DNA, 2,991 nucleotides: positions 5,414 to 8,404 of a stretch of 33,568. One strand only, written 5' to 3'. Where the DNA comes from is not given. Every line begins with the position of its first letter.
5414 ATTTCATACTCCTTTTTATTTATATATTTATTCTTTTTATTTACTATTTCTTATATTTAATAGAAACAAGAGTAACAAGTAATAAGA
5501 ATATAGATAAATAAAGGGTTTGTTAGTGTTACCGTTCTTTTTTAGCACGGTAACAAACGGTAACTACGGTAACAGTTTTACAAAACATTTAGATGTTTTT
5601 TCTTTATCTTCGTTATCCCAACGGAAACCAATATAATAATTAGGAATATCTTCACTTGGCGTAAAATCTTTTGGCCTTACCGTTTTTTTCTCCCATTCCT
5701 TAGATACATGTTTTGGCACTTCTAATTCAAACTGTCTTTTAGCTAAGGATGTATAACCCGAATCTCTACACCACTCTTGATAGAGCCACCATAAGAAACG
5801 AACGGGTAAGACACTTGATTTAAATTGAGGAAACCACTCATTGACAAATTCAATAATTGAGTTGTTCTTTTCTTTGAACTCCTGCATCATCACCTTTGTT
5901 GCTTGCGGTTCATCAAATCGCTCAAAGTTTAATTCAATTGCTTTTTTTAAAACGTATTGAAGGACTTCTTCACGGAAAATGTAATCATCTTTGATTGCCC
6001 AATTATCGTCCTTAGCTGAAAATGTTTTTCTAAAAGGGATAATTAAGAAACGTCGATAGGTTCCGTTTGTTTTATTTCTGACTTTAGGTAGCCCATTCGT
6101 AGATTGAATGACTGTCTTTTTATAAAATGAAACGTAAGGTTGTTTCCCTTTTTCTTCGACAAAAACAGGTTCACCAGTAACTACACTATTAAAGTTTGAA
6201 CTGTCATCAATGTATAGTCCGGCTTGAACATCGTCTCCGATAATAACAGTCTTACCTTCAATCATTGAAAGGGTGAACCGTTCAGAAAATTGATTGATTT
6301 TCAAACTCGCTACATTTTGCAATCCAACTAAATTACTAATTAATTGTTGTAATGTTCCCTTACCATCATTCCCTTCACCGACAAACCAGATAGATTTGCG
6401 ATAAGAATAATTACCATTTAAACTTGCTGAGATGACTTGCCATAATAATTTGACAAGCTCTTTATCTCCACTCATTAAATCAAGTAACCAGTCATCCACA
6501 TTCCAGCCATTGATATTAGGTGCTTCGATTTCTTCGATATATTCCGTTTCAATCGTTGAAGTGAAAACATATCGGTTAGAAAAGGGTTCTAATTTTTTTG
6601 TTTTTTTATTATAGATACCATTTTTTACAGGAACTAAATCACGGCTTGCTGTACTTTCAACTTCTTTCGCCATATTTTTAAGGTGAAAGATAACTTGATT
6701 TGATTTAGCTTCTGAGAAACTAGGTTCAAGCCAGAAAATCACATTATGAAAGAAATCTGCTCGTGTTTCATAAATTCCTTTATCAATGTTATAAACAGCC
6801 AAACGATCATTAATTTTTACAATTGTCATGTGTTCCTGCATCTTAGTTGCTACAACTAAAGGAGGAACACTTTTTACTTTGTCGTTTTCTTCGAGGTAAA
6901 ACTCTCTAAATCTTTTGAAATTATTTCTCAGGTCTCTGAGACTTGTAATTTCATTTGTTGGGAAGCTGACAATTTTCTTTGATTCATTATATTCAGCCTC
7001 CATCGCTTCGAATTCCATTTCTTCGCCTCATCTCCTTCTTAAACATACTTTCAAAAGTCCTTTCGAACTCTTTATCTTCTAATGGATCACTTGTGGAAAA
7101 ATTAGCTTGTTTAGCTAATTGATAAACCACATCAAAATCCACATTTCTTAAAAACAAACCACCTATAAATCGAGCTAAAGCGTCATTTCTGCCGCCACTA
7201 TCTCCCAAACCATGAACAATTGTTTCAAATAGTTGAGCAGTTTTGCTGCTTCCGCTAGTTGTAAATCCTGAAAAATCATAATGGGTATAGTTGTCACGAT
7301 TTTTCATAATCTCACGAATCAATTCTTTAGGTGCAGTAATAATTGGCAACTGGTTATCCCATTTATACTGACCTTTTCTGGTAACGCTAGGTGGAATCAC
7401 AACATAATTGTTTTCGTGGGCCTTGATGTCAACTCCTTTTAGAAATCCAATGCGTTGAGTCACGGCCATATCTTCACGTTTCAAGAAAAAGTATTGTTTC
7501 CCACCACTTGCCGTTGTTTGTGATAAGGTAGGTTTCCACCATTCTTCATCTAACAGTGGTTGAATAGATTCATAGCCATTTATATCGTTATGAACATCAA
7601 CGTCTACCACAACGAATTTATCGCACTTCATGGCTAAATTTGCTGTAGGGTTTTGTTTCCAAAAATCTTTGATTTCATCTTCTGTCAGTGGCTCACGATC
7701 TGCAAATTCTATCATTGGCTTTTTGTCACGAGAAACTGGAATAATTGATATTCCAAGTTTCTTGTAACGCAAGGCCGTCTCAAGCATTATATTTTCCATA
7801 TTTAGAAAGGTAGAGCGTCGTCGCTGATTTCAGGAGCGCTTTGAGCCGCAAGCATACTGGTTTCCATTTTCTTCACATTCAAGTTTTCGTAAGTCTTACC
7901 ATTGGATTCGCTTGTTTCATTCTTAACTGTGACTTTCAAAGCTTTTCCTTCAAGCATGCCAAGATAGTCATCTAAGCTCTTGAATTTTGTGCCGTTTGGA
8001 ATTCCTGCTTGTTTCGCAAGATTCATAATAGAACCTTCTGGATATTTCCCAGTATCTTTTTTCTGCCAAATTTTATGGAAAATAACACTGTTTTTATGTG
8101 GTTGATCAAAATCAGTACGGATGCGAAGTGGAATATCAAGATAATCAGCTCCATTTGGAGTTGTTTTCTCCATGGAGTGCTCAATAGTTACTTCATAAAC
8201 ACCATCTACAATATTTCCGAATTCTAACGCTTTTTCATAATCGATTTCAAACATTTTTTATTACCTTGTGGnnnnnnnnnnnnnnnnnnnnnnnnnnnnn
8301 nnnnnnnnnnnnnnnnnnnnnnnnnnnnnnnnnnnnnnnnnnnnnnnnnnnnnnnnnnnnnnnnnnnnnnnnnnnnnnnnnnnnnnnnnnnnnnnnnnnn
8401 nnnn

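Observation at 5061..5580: Tandemly duplicated origin with two different iteron specificities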

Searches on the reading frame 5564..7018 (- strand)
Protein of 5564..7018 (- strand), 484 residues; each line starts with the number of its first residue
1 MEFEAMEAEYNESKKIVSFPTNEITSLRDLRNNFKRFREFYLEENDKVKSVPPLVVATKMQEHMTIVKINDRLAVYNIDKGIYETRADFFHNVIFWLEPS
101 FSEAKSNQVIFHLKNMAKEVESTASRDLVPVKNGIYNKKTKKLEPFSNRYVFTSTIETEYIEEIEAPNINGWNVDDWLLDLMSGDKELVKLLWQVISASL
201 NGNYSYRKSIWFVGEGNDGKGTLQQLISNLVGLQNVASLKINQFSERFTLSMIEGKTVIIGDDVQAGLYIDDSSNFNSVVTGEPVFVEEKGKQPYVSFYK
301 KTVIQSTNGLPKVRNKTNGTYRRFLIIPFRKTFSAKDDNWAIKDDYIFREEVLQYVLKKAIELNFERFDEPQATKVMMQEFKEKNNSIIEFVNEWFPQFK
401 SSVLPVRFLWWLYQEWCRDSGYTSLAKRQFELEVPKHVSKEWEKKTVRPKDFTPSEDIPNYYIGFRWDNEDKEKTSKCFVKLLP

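Call 39: search_protein_families(library=pfam, proteins=[window:5564-7018:-], max_evalue=0.01)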
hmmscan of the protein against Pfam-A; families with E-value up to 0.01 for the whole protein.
window:5564-7018:- (484 aa): 4 families
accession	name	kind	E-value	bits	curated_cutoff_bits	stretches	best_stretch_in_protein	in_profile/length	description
PF03288.22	Pox_D5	-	5.9e-20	72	21.4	1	383-462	1-80/86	Poxvirus D5 protein-like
PF19263.5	DUF5906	-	1.7e-17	64.6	27.6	1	212-323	1-114/114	Family of unknown function (DUF5906)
PF08706.16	D5_N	-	5.9e-06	27.1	22.4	1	103-172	68-139/145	D5 N terminal like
PF01057.23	Parvo_NS1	-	0.0041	16.6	20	1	195-313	101-213/271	Parvovirus non-structural protein NS1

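Call 40: search_solved_structures(query=window:5564-7018:-, max_evalue=0.1, show_alignments=2)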
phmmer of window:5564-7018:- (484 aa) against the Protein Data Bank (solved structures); distinct sequences matched with E-value up to 0.1: 1.
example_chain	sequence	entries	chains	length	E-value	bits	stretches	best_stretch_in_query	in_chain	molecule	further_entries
7ola_A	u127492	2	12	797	1.4e-123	416.6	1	37-449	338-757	DNA primase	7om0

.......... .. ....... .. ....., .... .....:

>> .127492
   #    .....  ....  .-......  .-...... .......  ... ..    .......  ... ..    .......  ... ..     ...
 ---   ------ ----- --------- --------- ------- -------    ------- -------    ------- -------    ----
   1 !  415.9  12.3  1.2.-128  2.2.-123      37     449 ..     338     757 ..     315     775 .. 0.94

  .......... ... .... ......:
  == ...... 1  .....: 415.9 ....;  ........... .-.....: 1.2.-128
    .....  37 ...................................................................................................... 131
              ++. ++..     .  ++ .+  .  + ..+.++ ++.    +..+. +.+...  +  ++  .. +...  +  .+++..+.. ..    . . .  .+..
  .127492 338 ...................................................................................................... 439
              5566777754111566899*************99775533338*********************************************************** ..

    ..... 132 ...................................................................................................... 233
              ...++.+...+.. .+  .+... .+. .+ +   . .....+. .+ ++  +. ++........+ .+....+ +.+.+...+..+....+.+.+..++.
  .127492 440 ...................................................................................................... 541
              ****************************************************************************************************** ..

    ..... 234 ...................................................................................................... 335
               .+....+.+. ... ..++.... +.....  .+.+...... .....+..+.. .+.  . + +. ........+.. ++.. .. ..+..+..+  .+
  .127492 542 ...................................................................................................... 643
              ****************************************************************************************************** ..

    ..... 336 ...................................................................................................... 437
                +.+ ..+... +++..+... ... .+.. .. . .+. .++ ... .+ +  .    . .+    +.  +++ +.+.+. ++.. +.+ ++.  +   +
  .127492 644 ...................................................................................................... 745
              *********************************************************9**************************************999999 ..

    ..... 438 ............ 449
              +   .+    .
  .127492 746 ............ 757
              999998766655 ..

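Call 43: find_related_loci(query=window:5564-7018:-, collection=viral_contigs, flank=1500)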
Query window:5564-7018:- (484 aa) in viral_contigs; peptide patterns used: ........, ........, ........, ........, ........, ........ (x = any residue, [..] = any of these).
128 stretches matched a pattern; 124 encode a relative of the query (tblastn E <= 1e-3); the best 80 are kept; 80 distinct loci.
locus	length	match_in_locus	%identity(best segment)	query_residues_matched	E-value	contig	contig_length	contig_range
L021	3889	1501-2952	100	1-484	0e+0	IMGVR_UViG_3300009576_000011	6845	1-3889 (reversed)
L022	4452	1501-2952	99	1-484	0e+0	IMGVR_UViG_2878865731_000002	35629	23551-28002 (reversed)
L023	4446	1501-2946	98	1-482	0e+0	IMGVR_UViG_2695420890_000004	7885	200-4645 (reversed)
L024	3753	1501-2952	98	1-484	0e+0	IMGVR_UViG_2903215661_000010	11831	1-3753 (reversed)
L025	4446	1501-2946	97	1-482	0e+0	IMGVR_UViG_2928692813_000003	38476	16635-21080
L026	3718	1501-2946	97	1-482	0e+0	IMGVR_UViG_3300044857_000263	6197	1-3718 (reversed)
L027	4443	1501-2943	96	1-481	0e+0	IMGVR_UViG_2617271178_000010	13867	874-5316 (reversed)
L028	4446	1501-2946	94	1-482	0e+0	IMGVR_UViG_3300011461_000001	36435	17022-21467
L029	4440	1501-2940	92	1-479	0e+0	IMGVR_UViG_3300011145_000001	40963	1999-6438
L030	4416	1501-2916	92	10-482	0e+0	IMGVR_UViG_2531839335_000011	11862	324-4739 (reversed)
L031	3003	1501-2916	92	10-482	0e+0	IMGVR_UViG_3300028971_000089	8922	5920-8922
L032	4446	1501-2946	94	1-481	0e+0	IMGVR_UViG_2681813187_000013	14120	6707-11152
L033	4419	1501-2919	94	10-481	0e+0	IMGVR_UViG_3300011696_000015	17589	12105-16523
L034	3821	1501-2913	94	10-479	0e+0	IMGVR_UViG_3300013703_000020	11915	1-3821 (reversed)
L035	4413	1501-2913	95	10-479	0e+0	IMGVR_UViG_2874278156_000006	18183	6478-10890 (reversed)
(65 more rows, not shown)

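Call 47: find_homologous_proteins(query=window:5564-7018:-, max_evalue=1e-20)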
Query window:5564-7018:- (484 aa): 326 proteins with E <= 1e-20 among 5561 candidates; the best 120 are listed.
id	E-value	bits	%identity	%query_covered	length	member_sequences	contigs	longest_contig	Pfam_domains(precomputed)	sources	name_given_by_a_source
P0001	0.0e+0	1029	95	99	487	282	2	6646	PF19263.6,PF03288.23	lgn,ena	-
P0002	0.0e+0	1015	92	100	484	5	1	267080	PF19263.6,PF08706.17,PF03288.23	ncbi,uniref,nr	ncbi:DNA primase family protein [Lactococcus formosensis]|uniref:DNA primase family protein n=1 Tax=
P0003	0.0e+0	1012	92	100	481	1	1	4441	PF19263.6,PF08706.17,PF03288.23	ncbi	-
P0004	0.0e+0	1011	92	100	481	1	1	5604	PF19263.6,PF08706.17,PF03288.23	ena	-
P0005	4.3e-282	954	87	100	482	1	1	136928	PF19263.6,PF08706.17,PF03288.23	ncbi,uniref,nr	ncbi:DNA primase [Bacillus cereus]|uniref:DNA primase n=1 Tax=Bacillus cereus TaxID=1396 RepID=A0A9X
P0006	9.5e-268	907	82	99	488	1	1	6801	PF19263.6,PF08706.17,PF03288.23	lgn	-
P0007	1.5e-198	679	94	68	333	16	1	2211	PF19263.6,PF08706.17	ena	-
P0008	7.2e-195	667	64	98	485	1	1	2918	PF19263.6,PF08706.17,PF03288.23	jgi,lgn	jgi:putative DNA primase/helicase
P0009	1.6e-174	599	55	99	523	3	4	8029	PF19263.6,PF03288.23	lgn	-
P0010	1.7e-171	590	60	90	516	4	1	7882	PF19263.6,PF03288.23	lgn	-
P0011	3.5e-171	588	54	99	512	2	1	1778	PF19263.6,PF03288.23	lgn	-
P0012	6.6e-171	588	55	100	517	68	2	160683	PF19263.6,PF03288.23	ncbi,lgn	ncbi:TPA: phage/plasmid primase, P4 family [Streptococcus suis]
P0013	1.6e-170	586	55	99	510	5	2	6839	PF19263.6,PF03288.23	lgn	-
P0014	1.2e-169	583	55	99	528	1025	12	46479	PF19263.6,PF03288.23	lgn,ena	-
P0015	4.8e-169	581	57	94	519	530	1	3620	PF01057.24,PF19263.6,PF03288.23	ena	-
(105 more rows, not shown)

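Call 48: find_encoding_contigs(protein=window:5564-7018:-, flank=2500, max_places=10)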
Protein window:5564-7018:- (484 aa): 23 contigs read that carry it; 6 places shown.
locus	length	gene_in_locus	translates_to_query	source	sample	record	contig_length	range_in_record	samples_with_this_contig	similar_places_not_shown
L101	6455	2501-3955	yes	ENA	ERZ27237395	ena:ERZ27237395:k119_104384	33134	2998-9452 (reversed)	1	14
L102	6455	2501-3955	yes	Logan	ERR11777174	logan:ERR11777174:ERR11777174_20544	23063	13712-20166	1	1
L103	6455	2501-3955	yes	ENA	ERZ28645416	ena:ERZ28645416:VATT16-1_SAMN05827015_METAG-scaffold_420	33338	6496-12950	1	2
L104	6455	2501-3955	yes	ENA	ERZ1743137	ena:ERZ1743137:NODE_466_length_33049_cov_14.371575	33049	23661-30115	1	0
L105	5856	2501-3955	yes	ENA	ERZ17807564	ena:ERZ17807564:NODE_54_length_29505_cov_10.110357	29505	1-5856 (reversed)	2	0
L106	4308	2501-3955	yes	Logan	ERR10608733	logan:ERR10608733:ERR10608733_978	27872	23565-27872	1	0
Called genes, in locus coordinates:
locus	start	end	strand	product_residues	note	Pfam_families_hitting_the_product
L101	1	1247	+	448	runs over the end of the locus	PF00270:DEAD (faint), PF04851:ResIII, PF13604:AAA_30 (weak), PF18766:SWI2_SNF2 (weak), PF00271:Helicase_C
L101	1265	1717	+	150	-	PF05037:DUF669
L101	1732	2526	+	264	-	PF09250:Prim-Pol, PF08708:PriCT_1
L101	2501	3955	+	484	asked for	PF08706:D5_N (weak), PF19263:DUF5906, PF03288:Pox_D5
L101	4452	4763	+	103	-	PF08774:VRR_NUC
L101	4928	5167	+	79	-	PF06275:DUF1031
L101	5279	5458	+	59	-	PF07384:DUF1497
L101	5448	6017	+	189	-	PF04936:DUF658, PF13309:HTH_22 (faint), PF12728:HTH_17 (faint)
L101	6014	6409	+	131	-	PF09643:YopX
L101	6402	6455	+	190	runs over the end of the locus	PF07852:DUF1642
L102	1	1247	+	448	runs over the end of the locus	PF00270:DEAD (faint), PF04851:ResIII, PF13604:AAA_30 (weak), PF18766:SWI2_SNF2 (weak), PF00271:Helicase_C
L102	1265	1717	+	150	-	PF05037:DUF669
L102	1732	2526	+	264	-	PF09250:Prim-Pol, PF08708:PriCT_1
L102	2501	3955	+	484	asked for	PF08706:D5_N (weak), PF19263:DUF5906, PF03288:Pox_D5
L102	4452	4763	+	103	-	PF08774:VRR_NUC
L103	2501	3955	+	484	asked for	PF08706:D5_N (weak), PF19263:DUF5906, PF03288:Pox_D5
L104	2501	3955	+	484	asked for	PF08706:D5_N (weak), PF19263:DUF5906, PF03288:Pox_D5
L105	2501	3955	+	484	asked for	PF08706:D5_N (weak), PF19263:DUF5906, PF03288:Pox_D5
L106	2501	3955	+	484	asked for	PF08706:D5_N (weak), PF19263:DUF5906, PF03288:Pox_D5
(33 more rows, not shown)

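Call 58: predict_structure(alignment_id=A2)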
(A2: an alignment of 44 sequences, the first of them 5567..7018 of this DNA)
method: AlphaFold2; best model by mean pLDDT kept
length: 484 residues; sequences in the alignment: 44
mean_pLDDT: 87.6   pTM: 0.81
mean pLDDT of the five models: 87.6, 86.9, 85.9, 83.2, 82.6
residues with pLDDT >= 90: 262; 70-90: 191; 50-70: 24; < 50: 7
segments of 3 or more residues with pLDDT < 50: 14-20
pLDDT, mean of each block of 10 residues (from residue 1): 67 49 80 91 84 94 91 91 91 94 94 94 90 95 93 94 90 90 94 97 91 89 95 93 83 92 73 81 86 84 90 70 90 76 86 97 94 91 84 90 93 90 85 90 91 85 85 91 77
secondary structure, 60 per line:
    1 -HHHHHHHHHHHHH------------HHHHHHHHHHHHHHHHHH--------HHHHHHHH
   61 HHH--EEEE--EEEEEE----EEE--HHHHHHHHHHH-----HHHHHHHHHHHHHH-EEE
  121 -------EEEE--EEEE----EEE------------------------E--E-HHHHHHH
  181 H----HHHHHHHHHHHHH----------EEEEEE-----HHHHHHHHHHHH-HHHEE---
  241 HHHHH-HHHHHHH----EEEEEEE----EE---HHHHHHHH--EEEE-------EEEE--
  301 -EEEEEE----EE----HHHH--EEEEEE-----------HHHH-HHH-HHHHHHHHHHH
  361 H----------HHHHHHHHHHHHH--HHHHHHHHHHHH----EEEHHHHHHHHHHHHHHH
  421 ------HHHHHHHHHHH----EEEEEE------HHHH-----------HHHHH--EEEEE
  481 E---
elements in order: H2-14 H27-44 H53-63 E66-69 E72-77 E82-84 H87-97 H103-116 E118-120 E128-131 E134-137 E142-144 H174-181 H186-198 E209-214 H220-231 H241-245 H247-253 E258-264 H274-281 E284-287 E295-298 E302-307 H318-321 E324-329 H341-344 H350-361 H372-384 H387-398 E403-405 H406-420 H427-437 E442-447 H454-457 H469-473 E476-481

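Call 63: fold_search(model_id=the predicted structure, library=pdb)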
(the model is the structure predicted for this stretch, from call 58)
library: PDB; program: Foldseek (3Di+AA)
matches with E <= 10: 1049; with E <= 0.001: 203
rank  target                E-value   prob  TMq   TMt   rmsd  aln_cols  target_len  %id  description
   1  7ola_A                3.2e-46  1.00  0.69  0.75   5.1       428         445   45  Structure of Primase-Helicase in SaPI5 (released 2022-07-13)
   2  7om0_D                6.0e-46  1.00  0.69  0.75   5.4       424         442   45  Structure of Primase-Helicase in SaPI5 (released 2022-07-13)
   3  7ola_C                9.8e-46  1.00  0.71  0.79   5.0       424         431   46  Structure of Primase-Helicase in SaPI5 (released 2022-07-13)
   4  7om0_A                1.6e-44  1.00  0.69  0.75   5.4       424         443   46  Structure of Primase-Helicase in SaPI5 (released 2022-07-13)
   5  7ola_B                3.1e-44  1.00  0.69  0.74   5.5       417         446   46  Structure of Primase-Helicase in SaPI5 (released 2022-07-13)
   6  7ola_D                1.0e-42  1.00  0.69  0.88   2.8       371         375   49  Structure of Primase-Helicase in SaPI5 (released 2022-07-13)
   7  7ola_E                9.5e-37  1.00  0.65  0.89   2.8       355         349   48  Structure of Primase-Helicase in SaPI5 (released 2022-07-13)
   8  7ola_F                1.0e-36  1.00  0.58  0.78   4.3       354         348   48  Structure of Primase-Helicase in SaPI5 (released 2022-07-13)
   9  8iqi_A                1.7e-15  1.00  0.49  0.28  12.3       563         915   11  Structure of Full-Length AsfvPrimPol in Complex-Form (released 2023-07-26)
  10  9ivf_A                2.2e-15  1.00  0.56  0.44   9.9       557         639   11  Structure of Full-Length AsfvPrimPol with polyT DNA (released 2025-12-24)
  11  8iqi_C                2.5e-15  1.00  0.55  0.32  10.7       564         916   11  Structure of Full-Length AsfvPrimPol in Complex-Form (released 2023-07-26)
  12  8wwa_C                2.6e-15  1.00  0.52  0.32  10.4       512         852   12  Structure of AMPPNP-Form AsfvPrimPol Hexamer (released 2025-04-30)
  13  8iqi_B                2.9e-15  1.00  0.55  0.32  10.4       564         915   12  Structure of Full-Length AsfvPrimPol in Complex-Form (released 2023-07-26)
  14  8wvz_A                3.3e-15  1.00  0.52  0.41   9.0       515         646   12  Structure of ADP-Form AsfvPrimPol Hexamer (released 2024-10-30)
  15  8wwa_F                1.1e-14  1.00  0.52  0.44   9.9       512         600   11  Structure of AMPPNP-Form AsfvPrimPol Hexamer (released 2025-04-30)
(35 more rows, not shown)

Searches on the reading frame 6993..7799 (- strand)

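Call 39: search_protein_families(library=pfam, proteins=[window:6993-7799:-], max_evalue=0.01)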
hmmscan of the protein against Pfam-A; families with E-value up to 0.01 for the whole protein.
window:6993-7799:- (268 aa): 2 families
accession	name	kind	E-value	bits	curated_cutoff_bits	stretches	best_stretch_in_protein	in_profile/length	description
PF09250.16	Prim-Pol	-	2.6e-24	86.9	22.8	1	9-158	1-157/158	Bifunctional DNA primase/polymerase, N-terminal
PF08708.16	PriCT_1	-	1e-09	38.3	21.1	1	200-258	9-67/67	Primase C terminal 1 (PriCT-1)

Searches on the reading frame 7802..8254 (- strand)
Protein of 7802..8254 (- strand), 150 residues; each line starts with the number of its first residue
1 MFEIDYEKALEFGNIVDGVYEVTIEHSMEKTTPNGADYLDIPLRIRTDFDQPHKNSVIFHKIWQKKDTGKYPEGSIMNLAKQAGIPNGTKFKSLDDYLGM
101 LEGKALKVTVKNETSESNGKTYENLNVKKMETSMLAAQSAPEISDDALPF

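Call 39: search_protein_families(library=pfam, proteins=[window:7802-8254:-], max_evalue=0.01)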
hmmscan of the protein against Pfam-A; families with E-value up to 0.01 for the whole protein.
window:7802-8254:- (150 aa): 1 family
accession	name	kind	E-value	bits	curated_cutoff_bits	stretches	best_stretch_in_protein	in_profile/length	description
PF05037.18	DUF669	-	7.2e-20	71.9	21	1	2-130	1-130/138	Protein of unknown function (DUF669)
